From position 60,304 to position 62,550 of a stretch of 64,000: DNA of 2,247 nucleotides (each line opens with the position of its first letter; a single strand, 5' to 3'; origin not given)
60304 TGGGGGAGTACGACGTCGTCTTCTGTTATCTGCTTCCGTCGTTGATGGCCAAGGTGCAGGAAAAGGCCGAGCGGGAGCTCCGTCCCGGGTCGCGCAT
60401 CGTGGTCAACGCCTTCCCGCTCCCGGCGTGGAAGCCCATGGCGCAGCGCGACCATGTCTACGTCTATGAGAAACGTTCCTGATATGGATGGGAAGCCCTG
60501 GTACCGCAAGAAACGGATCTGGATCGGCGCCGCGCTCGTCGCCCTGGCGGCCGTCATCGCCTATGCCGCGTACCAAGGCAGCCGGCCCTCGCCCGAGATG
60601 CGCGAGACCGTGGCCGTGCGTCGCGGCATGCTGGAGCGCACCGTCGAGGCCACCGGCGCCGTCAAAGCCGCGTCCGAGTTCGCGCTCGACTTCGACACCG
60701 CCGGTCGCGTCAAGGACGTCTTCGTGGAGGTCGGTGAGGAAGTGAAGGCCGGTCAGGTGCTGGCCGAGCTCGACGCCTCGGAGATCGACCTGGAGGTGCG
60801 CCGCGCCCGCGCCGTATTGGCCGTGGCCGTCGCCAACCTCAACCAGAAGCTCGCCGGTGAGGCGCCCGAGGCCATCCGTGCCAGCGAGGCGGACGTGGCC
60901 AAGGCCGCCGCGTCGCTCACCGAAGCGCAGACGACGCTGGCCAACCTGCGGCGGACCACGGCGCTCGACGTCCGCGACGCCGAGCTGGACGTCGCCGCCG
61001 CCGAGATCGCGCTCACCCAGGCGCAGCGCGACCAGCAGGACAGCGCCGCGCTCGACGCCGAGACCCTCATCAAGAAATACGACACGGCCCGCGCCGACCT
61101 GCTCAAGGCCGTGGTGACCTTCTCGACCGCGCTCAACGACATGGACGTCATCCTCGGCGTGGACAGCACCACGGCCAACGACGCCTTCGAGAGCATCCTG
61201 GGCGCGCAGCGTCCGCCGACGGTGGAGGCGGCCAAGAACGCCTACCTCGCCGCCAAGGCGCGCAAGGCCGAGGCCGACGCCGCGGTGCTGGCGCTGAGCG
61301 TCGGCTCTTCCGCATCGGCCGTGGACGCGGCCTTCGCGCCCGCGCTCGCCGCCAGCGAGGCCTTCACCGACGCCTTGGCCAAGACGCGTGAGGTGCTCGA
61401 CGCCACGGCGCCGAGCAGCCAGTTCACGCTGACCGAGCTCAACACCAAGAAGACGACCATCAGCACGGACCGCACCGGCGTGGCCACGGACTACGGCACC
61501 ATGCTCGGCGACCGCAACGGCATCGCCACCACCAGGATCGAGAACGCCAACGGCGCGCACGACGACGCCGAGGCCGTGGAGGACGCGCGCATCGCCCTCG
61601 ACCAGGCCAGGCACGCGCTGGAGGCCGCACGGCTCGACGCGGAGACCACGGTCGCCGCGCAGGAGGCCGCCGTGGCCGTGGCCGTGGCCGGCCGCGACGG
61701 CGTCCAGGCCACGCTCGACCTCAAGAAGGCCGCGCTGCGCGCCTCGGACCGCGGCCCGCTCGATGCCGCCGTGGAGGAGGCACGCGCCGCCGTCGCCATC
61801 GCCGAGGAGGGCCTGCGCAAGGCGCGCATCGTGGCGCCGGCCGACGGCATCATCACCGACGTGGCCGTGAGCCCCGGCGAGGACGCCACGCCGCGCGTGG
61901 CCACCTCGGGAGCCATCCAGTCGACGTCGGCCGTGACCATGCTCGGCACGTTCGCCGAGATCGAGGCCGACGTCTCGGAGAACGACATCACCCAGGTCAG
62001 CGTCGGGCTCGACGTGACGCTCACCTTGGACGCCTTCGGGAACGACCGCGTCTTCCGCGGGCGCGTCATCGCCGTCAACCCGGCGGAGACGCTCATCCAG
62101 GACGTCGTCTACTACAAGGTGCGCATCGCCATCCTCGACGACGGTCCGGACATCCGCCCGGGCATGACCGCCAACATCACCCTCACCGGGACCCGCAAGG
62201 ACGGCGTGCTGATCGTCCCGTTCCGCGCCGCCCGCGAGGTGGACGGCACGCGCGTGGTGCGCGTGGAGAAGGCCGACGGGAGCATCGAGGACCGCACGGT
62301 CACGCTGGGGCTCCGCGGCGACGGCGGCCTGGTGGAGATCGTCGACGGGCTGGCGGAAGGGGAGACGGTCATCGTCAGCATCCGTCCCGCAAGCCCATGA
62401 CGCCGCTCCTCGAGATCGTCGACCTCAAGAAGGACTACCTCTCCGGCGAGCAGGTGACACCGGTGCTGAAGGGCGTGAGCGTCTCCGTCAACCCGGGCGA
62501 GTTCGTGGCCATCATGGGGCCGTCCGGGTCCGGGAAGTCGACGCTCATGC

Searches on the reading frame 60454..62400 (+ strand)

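Call 67: search_protein_families(library=pfam, proteins=[window:60454-62400:+], max_evalue=0.0001)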
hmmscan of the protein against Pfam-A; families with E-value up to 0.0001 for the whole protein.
window:60454-62400:+ (648 aa): 4 families
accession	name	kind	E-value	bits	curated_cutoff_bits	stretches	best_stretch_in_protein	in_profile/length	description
PF16576.10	HlyD_D23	-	1.7e-11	44.2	30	1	444-573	96-214/214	Barrel-sandwich domain of CusB or HlyD membrane-fusion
PF13533.13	Biotin_lipoyl_2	-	2e-08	34.3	29.8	1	80-107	5-32/32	Biotin-lipoyl like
PF13437.12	HlyD_3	-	1.9e-07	32.2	22.2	1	459-570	2-106/106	HlyD family secretion protein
PF00364.28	Biotin_lipoyl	-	3.9e-05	23.8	22.1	0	83-108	14-38/73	Biotin-requiring enzyme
